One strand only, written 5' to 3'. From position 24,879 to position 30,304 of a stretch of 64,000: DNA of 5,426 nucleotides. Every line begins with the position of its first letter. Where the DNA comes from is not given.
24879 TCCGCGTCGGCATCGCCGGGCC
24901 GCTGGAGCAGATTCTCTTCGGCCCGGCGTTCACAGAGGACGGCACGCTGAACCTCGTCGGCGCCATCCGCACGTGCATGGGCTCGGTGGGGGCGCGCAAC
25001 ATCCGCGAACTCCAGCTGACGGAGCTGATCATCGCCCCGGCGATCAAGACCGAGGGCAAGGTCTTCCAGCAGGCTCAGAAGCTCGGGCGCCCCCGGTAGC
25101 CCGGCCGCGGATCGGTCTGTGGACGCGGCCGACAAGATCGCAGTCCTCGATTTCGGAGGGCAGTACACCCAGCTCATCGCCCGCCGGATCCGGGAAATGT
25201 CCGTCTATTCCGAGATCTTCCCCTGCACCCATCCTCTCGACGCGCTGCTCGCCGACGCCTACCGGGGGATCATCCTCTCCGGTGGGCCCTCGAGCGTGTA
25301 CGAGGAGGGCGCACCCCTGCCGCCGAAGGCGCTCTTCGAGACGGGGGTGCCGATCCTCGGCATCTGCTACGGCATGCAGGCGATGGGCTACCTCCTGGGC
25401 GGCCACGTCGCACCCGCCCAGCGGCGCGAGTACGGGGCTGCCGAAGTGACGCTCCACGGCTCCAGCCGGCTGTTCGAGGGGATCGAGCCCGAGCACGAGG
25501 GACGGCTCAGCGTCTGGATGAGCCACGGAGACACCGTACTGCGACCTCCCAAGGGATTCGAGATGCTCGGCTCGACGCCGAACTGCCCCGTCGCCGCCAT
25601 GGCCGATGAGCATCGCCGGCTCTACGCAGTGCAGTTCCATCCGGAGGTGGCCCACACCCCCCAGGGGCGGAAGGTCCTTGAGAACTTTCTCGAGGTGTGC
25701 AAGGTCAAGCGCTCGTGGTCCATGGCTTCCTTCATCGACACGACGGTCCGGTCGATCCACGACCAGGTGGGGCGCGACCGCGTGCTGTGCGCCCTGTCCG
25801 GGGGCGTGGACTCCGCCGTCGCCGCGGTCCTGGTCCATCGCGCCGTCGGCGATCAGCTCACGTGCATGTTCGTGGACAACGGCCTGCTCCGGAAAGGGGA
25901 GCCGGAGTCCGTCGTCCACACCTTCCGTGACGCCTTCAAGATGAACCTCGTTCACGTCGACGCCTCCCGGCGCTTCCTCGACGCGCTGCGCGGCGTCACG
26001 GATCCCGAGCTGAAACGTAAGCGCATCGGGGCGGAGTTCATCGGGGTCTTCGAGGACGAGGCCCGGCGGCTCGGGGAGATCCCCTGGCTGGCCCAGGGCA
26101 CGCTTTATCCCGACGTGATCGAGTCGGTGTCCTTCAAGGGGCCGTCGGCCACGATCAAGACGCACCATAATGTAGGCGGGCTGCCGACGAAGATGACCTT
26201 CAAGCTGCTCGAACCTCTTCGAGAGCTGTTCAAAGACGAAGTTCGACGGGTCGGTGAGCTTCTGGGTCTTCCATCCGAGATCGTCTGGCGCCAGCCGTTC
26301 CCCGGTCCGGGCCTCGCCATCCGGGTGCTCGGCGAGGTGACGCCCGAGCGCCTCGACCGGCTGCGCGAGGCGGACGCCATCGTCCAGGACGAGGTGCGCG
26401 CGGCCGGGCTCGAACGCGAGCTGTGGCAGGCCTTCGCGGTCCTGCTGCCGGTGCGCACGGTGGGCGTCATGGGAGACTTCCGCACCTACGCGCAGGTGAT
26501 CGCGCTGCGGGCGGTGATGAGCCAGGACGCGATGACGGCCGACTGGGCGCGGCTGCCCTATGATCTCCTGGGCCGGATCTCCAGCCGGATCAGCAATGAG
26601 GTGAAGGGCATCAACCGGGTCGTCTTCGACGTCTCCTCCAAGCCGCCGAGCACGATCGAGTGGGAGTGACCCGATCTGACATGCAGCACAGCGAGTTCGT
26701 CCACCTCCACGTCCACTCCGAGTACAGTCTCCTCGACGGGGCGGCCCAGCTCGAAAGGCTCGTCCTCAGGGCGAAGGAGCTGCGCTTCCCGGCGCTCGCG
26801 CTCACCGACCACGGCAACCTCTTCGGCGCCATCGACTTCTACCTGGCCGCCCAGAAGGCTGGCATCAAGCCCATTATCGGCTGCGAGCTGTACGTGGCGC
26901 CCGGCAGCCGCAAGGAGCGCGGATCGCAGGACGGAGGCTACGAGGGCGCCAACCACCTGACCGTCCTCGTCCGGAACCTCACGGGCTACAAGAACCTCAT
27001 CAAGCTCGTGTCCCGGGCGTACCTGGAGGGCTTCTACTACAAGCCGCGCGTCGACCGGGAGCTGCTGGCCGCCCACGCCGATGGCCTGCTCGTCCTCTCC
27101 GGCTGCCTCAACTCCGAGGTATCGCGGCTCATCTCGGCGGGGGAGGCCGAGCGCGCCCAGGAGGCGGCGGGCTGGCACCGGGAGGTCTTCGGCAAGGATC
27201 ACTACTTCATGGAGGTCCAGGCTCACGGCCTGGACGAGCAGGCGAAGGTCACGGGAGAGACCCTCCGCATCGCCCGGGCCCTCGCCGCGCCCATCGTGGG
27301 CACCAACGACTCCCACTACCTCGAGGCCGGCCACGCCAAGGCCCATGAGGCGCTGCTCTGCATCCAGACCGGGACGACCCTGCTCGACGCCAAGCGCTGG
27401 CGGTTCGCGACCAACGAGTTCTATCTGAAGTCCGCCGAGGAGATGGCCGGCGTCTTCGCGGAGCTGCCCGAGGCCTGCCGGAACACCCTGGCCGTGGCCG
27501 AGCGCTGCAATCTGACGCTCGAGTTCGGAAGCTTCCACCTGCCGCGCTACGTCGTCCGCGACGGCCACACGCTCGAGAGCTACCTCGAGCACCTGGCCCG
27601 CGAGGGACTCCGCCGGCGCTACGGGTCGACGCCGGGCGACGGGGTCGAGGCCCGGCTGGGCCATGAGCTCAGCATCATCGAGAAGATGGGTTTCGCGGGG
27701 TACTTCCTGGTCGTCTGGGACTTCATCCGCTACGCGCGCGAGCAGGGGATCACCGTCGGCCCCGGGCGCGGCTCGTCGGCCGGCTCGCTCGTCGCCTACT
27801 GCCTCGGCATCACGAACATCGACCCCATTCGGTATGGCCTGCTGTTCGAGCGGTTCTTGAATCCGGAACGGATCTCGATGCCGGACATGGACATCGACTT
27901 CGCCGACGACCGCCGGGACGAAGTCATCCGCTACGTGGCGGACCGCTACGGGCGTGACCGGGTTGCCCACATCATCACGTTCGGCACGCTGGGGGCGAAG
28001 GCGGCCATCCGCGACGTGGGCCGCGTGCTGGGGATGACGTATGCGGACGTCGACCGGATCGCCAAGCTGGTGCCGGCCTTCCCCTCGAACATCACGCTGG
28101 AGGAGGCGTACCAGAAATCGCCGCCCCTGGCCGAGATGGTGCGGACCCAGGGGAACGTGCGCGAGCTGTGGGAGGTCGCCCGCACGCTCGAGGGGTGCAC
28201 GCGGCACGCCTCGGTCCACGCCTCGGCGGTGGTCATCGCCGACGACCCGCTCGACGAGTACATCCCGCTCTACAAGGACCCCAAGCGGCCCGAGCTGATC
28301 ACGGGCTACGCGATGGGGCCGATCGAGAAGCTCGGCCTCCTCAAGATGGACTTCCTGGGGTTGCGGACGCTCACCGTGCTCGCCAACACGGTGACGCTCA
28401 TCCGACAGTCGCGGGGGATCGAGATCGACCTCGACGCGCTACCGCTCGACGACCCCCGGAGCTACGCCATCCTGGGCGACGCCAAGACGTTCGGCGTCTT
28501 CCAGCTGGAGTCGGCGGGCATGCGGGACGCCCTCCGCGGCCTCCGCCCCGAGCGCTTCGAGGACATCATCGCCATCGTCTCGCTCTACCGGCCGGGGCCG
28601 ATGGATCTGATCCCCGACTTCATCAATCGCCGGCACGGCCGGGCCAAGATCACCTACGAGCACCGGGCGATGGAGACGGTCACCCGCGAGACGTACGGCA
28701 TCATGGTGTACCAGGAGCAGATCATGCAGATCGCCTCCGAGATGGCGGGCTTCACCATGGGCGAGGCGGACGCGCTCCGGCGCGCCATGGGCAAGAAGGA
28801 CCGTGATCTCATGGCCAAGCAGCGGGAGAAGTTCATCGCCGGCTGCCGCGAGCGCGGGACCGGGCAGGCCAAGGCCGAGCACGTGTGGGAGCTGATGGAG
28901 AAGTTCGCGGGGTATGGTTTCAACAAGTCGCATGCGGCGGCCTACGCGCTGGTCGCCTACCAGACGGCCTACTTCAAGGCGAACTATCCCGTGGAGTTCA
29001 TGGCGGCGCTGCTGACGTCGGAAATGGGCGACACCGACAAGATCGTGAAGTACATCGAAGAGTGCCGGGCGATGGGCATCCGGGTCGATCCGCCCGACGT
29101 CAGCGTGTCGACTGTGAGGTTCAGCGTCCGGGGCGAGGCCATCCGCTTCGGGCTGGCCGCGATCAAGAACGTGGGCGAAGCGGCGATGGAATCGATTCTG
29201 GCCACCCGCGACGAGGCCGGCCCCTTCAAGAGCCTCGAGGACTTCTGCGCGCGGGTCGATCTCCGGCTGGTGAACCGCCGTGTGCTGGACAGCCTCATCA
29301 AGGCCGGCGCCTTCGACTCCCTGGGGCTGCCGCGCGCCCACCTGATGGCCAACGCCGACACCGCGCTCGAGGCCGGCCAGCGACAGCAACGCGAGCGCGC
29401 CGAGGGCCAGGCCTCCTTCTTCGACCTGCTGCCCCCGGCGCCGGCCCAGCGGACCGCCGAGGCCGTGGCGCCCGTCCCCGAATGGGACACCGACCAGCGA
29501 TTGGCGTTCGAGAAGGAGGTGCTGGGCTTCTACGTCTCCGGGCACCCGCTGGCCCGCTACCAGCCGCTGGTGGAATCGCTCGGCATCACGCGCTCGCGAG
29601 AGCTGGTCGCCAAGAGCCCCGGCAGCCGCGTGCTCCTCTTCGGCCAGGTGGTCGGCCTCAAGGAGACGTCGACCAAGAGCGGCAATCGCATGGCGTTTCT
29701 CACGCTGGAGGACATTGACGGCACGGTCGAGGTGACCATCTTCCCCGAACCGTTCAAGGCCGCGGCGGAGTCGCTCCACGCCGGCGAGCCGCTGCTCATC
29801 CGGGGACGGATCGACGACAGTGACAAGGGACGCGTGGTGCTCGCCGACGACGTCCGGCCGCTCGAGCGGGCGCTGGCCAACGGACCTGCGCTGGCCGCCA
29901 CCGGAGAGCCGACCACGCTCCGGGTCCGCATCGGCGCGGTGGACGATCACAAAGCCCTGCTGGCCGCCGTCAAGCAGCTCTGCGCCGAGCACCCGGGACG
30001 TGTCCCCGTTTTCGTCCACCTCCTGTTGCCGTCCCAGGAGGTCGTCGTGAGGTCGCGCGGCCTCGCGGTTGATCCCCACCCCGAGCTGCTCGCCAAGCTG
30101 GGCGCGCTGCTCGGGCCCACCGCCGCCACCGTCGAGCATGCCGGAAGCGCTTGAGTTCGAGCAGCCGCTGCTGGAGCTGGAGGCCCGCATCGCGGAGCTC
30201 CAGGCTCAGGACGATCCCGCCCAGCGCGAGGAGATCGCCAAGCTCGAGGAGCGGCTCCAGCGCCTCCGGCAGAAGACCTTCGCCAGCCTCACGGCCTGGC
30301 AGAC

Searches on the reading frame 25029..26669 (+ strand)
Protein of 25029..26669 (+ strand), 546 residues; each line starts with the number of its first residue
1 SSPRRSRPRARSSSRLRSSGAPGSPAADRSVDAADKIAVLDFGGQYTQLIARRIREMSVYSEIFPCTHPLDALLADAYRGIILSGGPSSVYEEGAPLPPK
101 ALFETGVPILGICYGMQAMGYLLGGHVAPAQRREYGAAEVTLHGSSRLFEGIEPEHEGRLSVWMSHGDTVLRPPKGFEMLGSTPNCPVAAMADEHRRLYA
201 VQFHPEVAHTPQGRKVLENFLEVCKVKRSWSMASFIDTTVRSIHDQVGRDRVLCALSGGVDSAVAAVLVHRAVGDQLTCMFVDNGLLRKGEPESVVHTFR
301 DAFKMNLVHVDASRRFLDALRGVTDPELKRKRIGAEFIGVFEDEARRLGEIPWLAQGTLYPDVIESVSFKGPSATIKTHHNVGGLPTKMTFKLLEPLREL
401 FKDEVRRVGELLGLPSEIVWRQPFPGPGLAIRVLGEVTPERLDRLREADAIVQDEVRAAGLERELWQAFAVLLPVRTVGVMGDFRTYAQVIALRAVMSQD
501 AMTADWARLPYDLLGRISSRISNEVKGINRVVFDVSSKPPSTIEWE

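Call 26: search_protein_families(library=pfam, proteins=[window:25029-26669:+], max_evalue=0.00001)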
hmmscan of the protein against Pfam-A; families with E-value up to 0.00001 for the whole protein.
window:25029-26669:+ (546 aa): 4 families
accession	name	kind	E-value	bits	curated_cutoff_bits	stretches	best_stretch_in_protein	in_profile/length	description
PF00958.27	GMP_synt_C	-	2e-43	146.8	27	1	454-545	1-92/92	GMP synthase C terminal domain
PF00117.34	GATase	-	4.3e-43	147.6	22.8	1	39-221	2-187/190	Glutamine amidotransferase class-I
PF07722.19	Peptidase_C26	-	1.1e-07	32.3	20.5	1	101-206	100-219/219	Peptidase C26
PF02540.23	NAD_synthase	-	1.8e-06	27.7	21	0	240-276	9-45/242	NAD synthase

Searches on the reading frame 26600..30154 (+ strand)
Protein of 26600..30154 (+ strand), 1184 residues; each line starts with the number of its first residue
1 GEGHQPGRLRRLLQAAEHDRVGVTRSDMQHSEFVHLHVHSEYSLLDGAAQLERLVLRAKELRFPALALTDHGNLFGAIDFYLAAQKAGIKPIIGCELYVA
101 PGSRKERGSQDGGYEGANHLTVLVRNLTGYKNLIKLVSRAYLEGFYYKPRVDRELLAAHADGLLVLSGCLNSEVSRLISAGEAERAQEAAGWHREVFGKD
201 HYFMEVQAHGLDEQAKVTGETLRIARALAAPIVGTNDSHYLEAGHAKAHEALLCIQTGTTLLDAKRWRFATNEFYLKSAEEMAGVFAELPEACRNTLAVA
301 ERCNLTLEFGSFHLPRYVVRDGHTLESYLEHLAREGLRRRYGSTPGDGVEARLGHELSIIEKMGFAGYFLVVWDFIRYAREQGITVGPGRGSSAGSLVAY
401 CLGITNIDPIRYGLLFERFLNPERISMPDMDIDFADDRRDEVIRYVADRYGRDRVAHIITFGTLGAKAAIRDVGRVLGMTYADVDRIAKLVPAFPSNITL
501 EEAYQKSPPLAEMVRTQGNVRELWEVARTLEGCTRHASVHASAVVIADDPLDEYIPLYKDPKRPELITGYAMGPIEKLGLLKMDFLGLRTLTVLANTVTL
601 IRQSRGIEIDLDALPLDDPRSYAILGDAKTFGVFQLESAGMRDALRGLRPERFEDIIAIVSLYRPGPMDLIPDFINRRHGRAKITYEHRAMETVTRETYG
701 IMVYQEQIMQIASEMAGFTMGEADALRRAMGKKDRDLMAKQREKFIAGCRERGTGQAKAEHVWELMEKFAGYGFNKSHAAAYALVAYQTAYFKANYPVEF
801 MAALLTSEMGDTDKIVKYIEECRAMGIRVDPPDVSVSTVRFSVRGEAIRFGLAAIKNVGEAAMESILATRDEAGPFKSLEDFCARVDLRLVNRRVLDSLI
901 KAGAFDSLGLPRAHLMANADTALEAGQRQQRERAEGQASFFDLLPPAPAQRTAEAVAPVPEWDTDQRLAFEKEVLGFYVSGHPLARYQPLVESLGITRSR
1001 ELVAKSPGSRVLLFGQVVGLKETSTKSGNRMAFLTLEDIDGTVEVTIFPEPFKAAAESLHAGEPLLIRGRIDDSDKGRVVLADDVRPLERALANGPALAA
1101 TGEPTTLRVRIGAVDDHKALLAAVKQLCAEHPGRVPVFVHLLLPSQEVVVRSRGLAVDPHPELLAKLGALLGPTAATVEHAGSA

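Call 26: search_protein_families(library=pfam, proteins=[window:26600-30154:+], max_evalue=0.00001)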
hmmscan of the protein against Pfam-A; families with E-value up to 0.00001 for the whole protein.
window:26600-30154:+ (1184 aa): 5 families
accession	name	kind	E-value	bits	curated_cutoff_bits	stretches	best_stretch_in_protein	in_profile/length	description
PF07733.18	DNA_pol3_alpha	-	1.4e-103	346.5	23.9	1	327-587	1-260/260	Bacterial DNA polymerase III alpha NTPase domain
PF17657.6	DNA_pol3_finger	-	1.3e-64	216.9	22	1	590-753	1-166/166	Bacterial DNA polymerase III alpha subunit finger domain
PF02811.25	PHP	-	6.9e-58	196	26.4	1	35-209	1-164/164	PHP domain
PF14579.12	HHH_6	-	2.9e-31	108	25.6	1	826-915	1-90/90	Helix-hairpin-helix motif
PF01336.31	tRNA_anti-codon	-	2.6e-10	40.5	27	1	1012-1088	2-75/75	OB-fold nucleic acid binding domain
